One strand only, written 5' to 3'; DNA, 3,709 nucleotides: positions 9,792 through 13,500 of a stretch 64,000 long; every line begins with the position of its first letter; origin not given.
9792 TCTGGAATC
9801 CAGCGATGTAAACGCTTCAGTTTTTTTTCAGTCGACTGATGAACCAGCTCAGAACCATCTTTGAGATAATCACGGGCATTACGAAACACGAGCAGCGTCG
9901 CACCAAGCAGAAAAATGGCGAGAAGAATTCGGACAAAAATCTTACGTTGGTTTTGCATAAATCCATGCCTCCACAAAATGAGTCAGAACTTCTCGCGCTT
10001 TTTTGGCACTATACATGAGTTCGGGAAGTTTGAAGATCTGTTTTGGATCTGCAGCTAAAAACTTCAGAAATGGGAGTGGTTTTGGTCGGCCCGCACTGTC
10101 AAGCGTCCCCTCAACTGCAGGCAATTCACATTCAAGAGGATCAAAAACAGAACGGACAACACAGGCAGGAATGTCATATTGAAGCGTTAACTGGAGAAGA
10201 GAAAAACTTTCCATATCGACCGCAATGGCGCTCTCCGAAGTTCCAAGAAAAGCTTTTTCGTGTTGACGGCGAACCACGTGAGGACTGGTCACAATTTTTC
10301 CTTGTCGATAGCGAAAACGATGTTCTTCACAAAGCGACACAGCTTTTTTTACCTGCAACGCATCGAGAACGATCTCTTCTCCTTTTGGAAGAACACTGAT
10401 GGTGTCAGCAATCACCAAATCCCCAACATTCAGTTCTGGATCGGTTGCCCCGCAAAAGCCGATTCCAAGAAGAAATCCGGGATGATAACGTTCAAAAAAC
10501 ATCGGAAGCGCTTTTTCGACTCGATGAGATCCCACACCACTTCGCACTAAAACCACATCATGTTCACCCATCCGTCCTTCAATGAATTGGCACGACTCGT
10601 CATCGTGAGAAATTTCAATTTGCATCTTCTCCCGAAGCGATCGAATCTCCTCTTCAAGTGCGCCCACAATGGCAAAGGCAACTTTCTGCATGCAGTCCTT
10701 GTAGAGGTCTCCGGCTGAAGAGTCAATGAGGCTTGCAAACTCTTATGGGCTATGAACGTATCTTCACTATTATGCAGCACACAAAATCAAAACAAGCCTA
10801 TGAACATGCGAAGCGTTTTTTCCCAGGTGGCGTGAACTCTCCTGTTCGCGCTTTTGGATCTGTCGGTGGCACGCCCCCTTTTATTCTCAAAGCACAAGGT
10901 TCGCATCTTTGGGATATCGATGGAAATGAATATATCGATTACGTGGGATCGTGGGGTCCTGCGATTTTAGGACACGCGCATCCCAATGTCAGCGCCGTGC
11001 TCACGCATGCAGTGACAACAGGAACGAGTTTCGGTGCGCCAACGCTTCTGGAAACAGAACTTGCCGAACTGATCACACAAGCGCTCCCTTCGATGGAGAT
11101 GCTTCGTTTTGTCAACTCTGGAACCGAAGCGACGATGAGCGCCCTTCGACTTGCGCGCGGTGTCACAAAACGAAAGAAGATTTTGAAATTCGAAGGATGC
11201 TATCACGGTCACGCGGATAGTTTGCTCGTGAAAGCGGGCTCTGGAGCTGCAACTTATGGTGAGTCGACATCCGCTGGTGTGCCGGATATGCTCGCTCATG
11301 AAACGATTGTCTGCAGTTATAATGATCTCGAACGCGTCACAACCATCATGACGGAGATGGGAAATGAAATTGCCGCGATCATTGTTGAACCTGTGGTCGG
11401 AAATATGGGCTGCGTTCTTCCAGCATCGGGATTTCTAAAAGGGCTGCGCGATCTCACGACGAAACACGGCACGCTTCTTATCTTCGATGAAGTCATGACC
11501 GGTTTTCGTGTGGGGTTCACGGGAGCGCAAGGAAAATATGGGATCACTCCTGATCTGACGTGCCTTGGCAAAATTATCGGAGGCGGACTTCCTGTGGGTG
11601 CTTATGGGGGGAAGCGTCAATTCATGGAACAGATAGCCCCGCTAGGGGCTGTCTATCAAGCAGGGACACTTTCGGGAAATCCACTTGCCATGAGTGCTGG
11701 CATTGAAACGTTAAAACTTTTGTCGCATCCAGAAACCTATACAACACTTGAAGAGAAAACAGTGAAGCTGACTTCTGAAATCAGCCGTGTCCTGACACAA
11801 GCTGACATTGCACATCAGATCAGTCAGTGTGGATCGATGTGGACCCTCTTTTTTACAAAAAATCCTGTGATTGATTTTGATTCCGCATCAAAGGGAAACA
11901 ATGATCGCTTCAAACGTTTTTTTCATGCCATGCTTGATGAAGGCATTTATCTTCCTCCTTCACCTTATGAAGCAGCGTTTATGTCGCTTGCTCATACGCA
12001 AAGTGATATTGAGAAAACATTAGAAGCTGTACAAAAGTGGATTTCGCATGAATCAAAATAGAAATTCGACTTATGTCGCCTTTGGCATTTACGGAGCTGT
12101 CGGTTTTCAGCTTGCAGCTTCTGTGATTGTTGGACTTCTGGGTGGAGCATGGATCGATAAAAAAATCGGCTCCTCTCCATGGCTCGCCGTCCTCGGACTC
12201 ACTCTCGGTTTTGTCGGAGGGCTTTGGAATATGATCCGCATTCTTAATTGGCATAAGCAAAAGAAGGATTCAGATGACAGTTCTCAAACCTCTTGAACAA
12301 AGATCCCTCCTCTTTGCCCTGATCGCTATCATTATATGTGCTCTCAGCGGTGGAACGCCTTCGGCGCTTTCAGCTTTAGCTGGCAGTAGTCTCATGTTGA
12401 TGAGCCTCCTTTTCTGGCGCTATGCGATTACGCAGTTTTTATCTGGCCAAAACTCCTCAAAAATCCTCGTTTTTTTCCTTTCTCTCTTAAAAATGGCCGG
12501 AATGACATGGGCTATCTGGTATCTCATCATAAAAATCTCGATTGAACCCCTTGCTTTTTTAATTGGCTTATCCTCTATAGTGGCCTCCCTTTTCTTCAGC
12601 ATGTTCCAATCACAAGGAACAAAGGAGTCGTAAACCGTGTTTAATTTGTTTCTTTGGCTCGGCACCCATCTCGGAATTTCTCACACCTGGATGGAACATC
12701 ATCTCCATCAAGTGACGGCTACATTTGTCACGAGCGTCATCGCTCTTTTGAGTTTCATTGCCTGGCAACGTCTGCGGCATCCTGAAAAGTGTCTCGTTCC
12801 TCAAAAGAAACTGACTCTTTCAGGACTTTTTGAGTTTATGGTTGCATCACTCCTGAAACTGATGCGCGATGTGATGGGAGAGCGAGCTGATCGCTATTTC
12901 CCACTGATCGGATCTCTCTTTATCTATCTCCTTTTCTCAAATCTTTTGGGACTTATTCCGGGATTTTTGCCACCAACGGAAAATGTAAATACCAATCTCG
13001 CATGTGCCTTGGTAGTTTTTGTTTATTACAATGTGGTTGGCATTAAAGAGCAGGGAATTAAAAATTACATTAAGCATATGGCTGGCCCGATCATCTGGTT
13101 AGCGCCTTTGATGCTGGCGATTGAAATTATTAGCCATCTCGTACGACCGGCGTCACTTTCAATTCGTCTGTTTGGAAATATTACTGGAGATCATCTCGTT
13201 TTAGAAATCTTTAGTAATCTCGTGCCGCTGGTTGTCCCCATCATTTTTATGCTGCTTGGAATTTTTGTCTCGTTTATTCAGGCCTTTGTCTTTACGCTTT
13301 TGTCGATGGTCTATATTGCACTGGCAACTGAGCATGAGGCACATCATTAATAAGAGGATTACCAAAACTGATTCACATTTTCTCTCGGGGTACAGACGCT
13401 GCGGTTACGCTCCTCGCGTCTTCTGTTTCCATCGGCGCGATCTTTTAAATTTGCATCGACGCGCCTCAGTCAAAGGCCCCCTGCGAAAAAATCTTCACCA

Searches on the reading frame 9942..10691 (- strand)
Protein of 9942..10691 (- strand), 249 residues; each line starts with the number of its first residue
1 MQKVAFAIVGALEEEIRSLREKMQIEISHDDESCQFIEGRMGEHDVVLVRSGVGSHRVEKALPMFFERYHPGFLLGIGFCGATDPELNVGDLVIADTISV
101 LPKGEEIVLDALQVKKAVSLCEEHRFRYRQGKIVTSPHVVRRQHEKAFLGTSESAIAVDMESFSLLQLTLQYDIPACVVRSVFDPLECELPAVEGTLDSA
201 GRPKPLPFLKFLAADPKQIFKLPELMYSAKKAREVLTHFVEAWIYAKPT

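Call 8: search_protein_families(library=pfam, proteins=[window:9942-10691:-], max_evalue=0.01)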
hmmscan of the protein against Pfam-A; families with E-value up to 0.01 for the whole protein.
window:9942-10691:- (249 aa): 1 family
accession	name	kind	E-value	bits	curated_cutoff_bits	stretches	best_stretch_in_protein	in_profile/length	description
PF01048.26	PNP_UDP_1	-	9e-25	87.9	25.1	1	6-188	2-202/233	Phosphorylase superfamily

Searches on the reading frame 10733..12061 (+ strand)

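Call 8: search_protein_families(library=pfam, proteins=[window:10733-12061:+], max_evalue=0.01)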
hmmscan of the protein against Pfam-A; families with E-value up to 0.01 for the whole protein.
window:10733-12061:+ (442 aa): 1 family
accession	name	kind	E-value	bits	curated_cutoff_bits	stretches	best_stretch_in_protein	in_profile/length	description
PF00202.27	Aminotran_3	-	9.1e-80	268.7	30.5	1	49-432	11-398/403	Aminotransferase class-III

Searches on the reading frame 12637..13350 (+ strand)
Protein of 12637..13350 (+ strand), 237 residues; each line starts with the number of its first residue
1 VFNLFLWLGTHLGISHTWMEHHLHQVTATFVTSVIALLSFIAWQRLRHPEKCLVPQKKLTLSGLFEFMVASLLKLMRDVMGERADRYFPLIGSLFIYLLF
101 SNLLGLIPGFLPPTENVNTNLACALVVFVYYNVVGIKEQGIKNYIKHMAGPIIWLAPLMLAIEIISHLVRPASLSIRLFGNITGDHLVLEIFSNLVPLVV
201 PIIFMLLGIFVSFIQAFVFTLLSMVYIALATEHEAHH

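Call 8: search_protein_families(library=pfam, proteins=[window:12637-13350:+], max_evalue=0.01)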
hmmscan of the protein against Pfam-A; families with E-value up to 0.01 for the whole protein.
window:12637-13350:+ (237 aa): 1 family
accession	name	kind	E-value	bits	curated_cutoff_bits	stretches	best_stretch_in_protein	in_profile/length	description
PF00119.25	ATP-synt_A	-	6e-52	177.1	33.9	1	30-227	5-216/217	ATP synthase A chain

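Call 9: find_encoding_contigs(protein=window:12637-13350:+, flank=10000, max_places=10)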
Protein window:12637-13350:+ (237 aa): 12 contigs read that carry it; 9 places shown.
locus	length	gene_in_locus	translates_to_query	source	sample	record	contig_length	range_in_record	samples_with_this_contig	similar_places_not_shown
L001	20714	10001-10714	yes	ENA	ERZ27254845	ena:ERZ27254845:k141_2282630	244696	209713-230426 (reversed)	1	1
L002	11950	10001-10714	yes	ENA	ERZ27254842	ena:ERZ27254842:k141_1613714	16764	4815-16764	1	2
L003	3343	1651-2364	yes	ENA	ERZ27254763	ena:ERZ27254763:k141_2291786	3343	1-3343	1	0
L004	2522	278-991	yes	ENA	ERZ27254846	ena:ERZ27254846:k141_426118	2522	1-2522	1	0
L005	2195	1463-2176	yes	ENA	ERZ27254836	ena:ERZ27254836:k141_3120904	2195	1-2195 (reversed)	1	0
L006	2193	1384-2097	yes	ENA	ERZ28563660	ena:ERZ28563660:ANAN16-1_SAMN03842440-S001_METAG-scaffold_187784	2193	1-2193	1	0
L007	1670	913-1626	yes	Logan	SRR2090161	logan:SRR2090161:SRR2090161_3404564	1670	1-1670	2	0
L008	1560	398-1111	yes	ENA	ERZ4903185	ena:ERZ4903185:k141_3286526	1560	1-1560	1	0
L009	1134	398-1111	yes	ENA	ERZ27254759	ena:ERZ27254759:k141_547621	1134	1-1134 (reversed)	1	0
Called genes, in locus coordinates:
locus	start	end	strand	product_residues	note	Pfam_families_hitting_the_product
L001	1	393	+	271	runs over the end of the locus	PF01145:Band_7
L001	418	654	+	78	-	PF09957:VapB_antitoxin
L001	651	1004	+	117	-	PF01850:PIN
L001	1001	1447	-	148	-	-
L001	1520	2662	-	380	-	PF00285:Citrate_synt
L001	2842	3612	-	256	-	PF13714:PEP_mutase, PF00463:ICL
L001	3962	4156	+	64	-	-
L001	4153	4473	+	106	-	PF06514:PsbU (weak), PF12836:HHH_3, PF00633:HHH, PF14520:HHH_5 (faint)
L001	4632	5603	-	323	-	PF00348:polyprenyl_synt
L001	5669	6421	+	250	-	PF00561:Abhydrolase_1 (weak), PF12146:Hydrolase_4, PF12697:Abhydrolase_6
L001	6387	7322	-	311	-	-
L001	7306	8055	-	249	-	PF01048:PNP_UDP_1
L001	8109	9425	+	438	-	PF00202:Aminotran_3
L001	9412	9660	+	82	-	PF09527:ATPase_gene1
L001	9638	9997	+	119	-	-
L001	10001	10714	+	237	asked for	PF00119:ATP-synt_A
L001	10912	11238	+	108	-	PF00137:ATP-synt_C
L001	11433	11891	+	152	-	PF00583:Acetyltransf_1, PF13673:Acetyltransf_10, PF13508:Acetyltransf_7, PF13527:Acetyltransf_9 (weak)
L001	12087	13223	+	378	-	PF13173:AAA_14, PF13635:DUF4143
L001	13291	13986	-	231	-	-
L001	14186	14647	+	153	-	-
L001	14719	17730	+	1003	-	PF00082:Peptidase_S8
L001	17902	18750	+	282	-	PF01381:HTH_3 (weak), PF13560:HTH_31 (weak), PF14394:DUF4423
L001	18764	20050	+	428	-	PF00324:AA_permease, PF13520:AA_permease_2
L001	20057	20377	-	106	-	PF01909:NTP_transf_2, PF18765:Polbeta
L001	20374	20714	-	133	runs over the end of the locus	PF08780:NTase_sub_bind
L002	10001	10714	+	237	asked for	PF00119:ATP-synt_A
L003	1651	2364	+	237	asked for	PF00119:ATP-synt_A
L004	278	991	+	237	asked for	PF00119:ATP-synt_A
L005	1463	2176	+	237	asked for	PF00119:ATP-synt_A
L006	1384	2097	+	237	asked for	PF00119:ATP-synt_A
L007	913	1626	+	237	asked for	PF00119:ATP-synt_A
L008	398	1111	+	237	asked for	PF00119:ATP-synt_A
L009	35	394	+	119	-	-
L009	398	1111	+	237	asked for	PF00119:ATP-synt_A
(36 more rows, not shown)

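Call 10: find_related_loci(query=window:12637-13350:+, collection=genome_contigs, flank=10000)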
Query window:12637-13350:+ (237 aa) in genome_contigs; peptide patterns used: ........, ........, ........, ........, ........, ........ (x = any residue, [..] = any of these).
600 stretches matched a pattern (row limit reached: there are more); 553 encode a relative of the query (tblastn E <= 1e-3); the best 80 are kept; 80 distinct loci.
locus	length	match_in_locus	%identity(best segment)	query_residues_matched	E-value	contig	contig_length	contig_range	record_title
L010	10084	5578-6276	62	2-234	4e-94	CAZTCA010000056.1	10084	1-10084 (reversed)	MAG TPA_asm: uncultured Pseudomonadota bacterium isolate binchicken_co387_132 genome assembly, contig: NODE_8956_length_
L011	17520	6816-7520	60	2-236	8e-93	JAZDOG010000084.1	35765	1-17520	MAG: Pseudomonadota bacterium isolate MEGAHIT-group-0.760 k141_21021703, whole genome shotgun sequence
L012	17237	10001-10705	59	2-236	2e-90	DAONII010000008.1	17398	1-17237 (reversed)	MAG TPA_asm: bacterium isolate AMR_MDS_3769 NODE_2566_length_17398_cov_5.591708, whole genome shotgun sequence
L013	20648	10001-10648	60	21-236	2e-85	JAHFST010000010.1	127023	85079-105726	MAG: Deltaproteobacteria bacterium isolate nzgw603 NODE_69_length_127024_cov_8.627109, whole genome shotgun sequence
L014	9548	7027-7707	59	5-234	6e-85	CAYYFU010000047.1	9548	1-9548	MAG TPA_asm: uncultured Pseudomonadota bacterium isolate binchicken_co125_1081 genome assembly, contig: NODE_14590_lengt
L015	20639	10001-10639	62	21-234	6e-85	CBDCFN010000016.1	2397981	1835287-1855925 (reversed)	MAG: bacterium isolate 8540ba5b-a7bb-453d-8cfa-50a4359c344d genome assembly, contig: contig_16, whole genome shotgun seq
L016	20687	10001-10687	59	17-237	8e-83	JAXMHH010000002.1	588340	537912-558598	MAG: bacterium isolate STL-UBA1 C1.96.fa-2, whole genome shotgun sequence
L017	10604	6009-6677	55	14-237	3e-81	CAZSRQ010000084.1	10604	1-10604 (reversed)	MAG TPA_asm: uncultured Pseudomonadota bacterium isolate binchicken_co105_417 genome assembly, contig: NODE_8151_length_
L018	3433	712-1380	56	14-237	2e-80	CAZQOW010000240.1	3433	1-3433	MAG TPA_asm: uncultured Pseudomonadota bacterium isolate SRP298887_co1_334 genome assembly, contig: NODE_38777_length_34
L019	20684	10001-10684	52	7-234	1e-79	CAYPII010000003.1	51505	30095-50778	MAG TPA_asm: uncultured Myxococcales bacterium isolate SRP141376_co4_47 genome assembly, contig: NODE_1182_length_51505_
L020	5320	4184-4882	51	5-237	4e-79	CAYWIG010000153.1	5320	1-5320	MAG TPA_asm: uncultured Myxococcales bacterium isolate SRP077602_co8_292 genome assembly, contig: NODE_20783_length_5320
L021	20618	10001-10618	59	28-234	3e-78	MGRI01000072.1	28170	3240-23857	MAG: Deltaproteobacteria bacterium RIFCSPHIGHO2_02_FULL_40_11 rifcsphigho2_02_scaffold_3764, whole genome shotgun sequen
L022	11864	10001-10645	59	21-236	3e-78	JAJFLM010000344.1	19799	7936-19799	MAG: Deltaproteobacteria bacterium isolate OFTM19 OFTM19_343, whole genome shotgun sequence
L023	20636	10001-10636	56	21-232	1e-76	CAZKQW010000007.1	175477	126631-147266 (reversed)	MAG TPA_asm: uncultured Pseudomonadota bacterium isolate SRP278252_co2_16 genome assembly, contig: NODE_89_length_175477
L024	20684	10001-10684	53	5-234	1e-76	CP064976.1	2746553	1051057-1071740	MAG: Deltaproteobacteria bacterium isolate EsbW_18-Q3-R4-48_MAXAC.279_cln chromosome, complete genome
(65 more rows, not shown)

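Call 17: find_related_loci(query=window:12637-13350:+, collection=metagenome_contigs, flank=10000)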
Query window:12637-13350:+ (237 aa) in metagenome_contigs; peptide patterns used: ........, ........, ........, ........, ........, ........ (x = any residue, [..] = any of these).
599 stretches matched a pattern (row limit reached: there are more); 532 encode a relative of the query (tblastn E <= 1e-3); the best 80 are kept; 80 distinct loci.
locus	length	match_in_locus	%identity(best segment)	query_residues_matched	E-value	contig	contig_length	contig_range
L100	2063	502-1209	62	1-236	7e-103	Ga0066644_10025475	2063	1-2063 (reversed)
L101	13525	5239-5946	62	1-236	5e-98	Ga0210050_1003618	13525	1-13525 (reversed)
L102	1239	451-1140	60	7-236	6e-102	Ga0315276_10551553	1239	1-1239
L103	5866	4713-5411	62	2-234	2e-94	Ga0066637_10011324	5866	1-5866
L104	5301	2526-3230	59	2-236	9e-91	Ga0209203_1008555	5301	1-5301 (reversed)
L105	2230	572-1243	62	14-237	3e-93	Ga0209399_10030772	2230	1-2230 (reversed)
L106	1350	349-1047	58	2-234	5e-95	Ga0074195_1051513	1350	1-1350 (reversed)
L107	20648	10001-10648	62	22-237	1e-85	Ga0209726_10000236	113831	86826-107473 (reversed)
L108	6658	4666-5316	59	21-237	3e-85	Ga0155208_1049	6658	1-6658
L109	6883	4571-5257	57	5-237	3e-85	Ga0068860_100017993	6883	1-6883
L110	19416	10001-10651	59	21-237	3e-85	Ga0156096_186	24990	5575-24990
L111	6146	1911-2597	58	5-237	4e-84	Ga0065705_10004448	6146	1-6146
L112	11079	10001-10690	56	5-236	3e-83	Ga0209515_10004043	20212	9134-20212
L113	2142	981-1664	56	5-234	3e-86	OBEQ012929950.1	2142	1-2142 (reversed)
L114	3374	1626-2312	56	5-237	8e-84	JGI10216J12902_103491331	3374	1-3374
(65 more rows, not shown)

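Call 28: find_homologous_proteins(query=window:12637-13350:+, max_evalue=1e-40)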
Query window:12637-13350:+ (237 aa): 3366 proteins with E <= 1e-40 among 5139 candidates; the best 120 are listed.
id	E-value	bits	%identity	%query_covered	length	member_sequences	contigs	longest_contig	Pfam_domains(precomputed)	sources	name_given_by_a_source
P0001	1.5e-149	515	100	100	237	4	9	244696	PF00119.26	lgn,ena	-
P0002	5.9e-104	365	68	100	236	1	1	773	PF00119.26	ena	-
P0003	1.8e-102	360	69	100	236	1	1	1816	PF00119.26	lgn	-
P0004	5.4e-100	352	67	100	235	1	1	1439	PF00119.26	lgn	-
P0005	9.0e-99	348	64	100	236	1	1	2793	PF00119.26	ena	-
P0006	1.7e-98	347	66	100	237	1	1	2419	PF00119.26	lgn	-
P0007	2.0e-98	347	67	100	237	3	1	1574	PF00119.26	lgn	-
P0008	4.0e-98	346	64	100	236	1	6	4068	PF00119.26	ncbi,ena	-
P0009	5.8e-98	346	66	100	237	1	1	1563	PF00119.26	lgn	-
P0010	2.3e-97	344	73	87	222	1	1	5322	PF00119.26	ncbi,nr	ncbi:MAG: F0F1 ATP synthase subunit A [Deltaproteobacteria bacterium]|nr:F0F1 ATP synthase subunit A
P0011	5.0e-96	339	66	100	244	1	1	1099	PF00119.26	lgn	-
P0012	8.6e-91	322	62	100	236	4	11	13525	PF00119.26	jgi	-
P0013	1.1e-90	322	61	99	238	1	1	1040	PF00119.26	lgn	-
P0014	3.1e-90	320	62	99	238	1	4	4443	PF00119.26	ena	-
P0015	5.4e-90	320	63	99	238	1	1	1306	PF00119.26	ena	-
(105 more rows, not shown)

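Call 29: find_encoding_contigs(protein=P0010, flank=10000, max_places=4)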
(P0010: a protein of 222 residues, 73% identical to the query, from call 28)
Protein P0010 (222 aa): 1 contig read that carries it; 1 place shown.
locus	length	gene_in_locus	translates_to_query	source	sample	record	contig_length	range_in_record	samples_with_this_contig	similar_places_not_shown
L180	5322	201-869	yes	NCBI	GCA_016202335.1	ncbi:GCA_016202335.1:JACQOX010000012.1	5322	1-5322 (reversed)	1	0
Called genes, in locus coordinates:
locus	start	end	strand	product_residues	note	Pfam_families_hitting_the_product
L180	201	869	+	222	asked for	PF00119:ATP-synt_A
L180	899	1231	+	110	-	PF00137:ATP-synt_C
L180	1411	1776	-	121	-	-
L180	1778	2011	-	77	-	-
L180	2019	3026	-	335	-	PF01210:NAD_Gly3P_dh_N, PF02558:ApbA, PF03446:NAD_binding_2, PF03807:F420_oxidored, PF07479:NAD_Gly3P_dh_C, PF20618:GPD_NAD_C_bact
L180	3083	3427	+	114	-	PF07238:PilZ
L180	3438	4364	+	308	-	PF03741:TerC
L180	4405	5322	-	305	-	PF01053:Cys_Met_Meta_PP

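Call 30: find_encoding_contigs(protein=P0008, flank=10000, max_places=6)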
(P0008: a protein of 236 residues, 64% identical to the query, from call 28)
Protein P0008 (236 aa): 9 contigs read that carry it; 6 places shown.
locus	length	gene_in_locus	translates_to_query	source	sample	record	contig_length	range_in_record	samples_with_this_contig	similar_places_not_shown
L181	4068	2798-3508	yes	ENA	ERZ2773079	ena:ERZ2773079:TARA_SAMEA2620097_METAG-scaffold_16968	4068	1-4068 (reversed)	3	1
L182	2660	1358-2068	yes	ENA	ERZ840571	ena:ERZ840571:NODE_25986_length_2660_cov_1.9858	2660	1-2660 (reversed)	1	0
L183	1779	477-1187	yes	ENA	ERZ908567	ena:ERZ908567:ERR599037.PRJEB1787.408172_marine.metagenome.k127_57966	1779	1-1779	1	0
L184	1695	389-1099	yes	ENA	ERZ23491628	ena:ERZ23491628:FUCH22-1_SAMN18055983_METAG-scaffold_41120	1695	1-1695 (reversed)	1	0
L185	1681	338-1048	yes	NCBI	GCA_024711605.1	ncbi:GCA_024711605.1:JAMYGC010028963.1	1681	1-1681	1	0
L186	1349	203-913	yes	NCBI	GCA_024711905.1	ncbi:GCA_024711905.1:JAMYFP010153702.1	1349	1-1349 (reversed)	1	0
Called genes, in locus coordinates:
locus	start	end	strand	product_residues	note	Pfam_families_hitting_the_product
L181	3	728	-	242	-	?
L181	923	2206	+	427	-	PF00202:Aminotran_3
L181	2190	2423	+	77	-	PF09527:ATPase_gene1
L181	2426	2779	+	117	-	PF03899:ATP-synt_I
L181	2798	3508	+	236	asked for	PF00119:ATP-synt_A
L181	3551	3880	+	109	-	PF00137:ATP-synt_C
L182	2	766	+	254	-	?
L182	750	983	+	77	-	PF09527:ATPase_gene1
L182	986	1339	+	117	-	PF03899:ATP-synt_I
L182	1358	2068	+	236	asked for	PF00119:ATP-synt_A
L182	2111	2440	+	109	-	PF00137:ATP-synt_C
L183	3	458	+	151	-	?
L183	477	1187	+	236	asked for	PF00119:ATP-synt_A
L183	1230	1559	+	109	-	PF00137:ATP-synt_C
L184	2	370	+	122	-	?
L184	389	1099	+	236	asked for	PF00119:ATP-synt_A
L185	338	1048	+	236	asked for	PF00119:ATP-synt_A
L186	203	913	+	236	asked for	PF00119:ATP-synt_A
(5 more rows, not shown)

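Call 37: search_protein_families(library=pfam, proteins=[L101:6600-7709:-, L101:7925-9784:-, L101:10204-11037:-, L101:11066-11683:+, L101:11684-12154:-, L101:12151-12603:-, L010:7060-7407:+, L010:7483-8304:+, L010:9054-9983:-], max_evalue=0.001)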
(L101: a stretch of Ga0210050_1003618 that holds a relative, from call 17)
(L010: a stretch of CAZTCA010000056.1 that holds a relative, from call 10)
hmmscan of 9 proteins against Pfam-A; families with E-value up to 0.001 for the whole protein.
L101:6600-7709:- (369 aa): 3 families
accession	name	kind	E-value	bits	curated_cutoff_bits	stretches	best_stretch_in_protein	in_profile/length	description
PF00589.27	Phage_integrase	-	5.7e-24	85.3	27.1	1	165-341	5-170/172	Phage integrase family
PF22022.2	Phage_int_M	-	3.3e-07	30.9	27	1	56-141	1-84/96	Phage integrase central domain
PF14659.12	Phage_int_SAM_3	-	0.00035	21.2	22.6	0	55-100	1-46/58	Phage integrase, N-terminal SAM-like domain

L101:7925-9784:- (619 aa): 5 families
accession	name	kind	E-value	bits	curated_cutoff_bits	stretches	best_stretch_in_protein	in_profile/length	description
PF13481.12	AAA_25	-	5.8e-28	98.3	27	1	276-430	21-194/195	AAA domain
PF01807.25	Zn_ribbon_DnaG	-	1.7e-11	44.2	24.9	1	23-68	28-73/98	CHC2 zinc finger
PF13155.12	Toprim_2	-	2.3e-07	31.5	22.1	1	144-226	1-86/88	Toprim-like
PF13362.12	Toprim_3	-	0.00046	21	27.2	0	144-232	3-93/95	Toprim domain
PF01751.28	Toprim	-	0.00058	20.4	23.1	0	143-215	2-90/96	Toprim domain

L101:10204-11037:- (277 aa): 1 family
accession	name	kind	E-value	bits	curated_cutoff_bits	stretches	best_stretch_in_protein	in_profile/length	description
PF13443.12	HTH_26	-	2.8e-08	34.3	22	1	20-78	6-61/63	Cro/C1-type HTH DNA-binding domain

L101:11066-11683:+ (205 aa): 3 families
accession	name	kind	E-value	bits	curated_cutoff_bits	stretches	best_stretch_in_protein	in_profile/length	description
PF00239.26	Resolvase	-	2.6e-50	170.7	23.3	1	16-160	2-145/145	Resolvase, N terminal domain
PF13551.12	HTH_29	-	0.00041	20.8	28.1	0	176-200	7-32/64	Winged helix-turn helix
PF13384.12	HTH_23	-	0.00047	20.3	24.6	0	173-200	10-37/50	Homeodomain-like domain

L101:11684-12154:- (156 aa): 0 families

L101:12151-12603:- (150 aa): 1 family
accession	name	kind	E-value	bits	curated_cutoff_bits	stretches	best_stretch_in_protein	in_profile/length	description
PF13274.11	SocA_Panacea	-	1.5e-16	61.8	25.7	1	31-120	1-112/113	Antitoxin SocA-like, Panacea domain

L010:7060-7407:+ (115 aa): 1 family
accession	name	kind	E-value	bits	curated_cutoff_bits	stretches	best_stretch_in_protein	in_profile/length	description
PF05635.17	23S_rRNA_IVP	-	3.1e-26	92.1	33.8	1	5-108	1-105/106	23S rRNA-intervening sequence protein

L010:7483-8304:+ (273 aa): 1 family
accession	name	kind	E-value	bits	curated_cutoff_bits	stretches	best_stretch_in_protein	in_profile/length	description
PF04072.20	LCM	-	4.9e-21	75.9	22.3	1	21-184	9-186/187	Leucine carboxyl methyltransferase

L010:9054-9983:- (309 aa): 5 families
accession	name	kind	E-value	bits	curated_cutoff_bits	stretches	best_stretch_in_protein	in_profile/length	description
PF02661.23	Fic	-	1.5e-15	58.2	24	1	66-175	3-93/93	Fic/DOC family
PF13412.12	HTH_24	-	2e-05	24.5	21.9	1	251-296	3-48/48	Winged helix-turn-helix DNA-binding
PF06163.17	DUF977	-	0.0007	20.1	22.1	0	251-299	12-60/134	Bacterial protein of unknown function (DUF977)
PF03965.22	Penicillinase_R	-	0.0009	20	22.6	0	255-307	7-63/115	Penicillinase repressor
PF20389.3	DUF6684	-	0.00096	19.7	24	0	132-164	9-41/79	Family of unknown function (DUF6684)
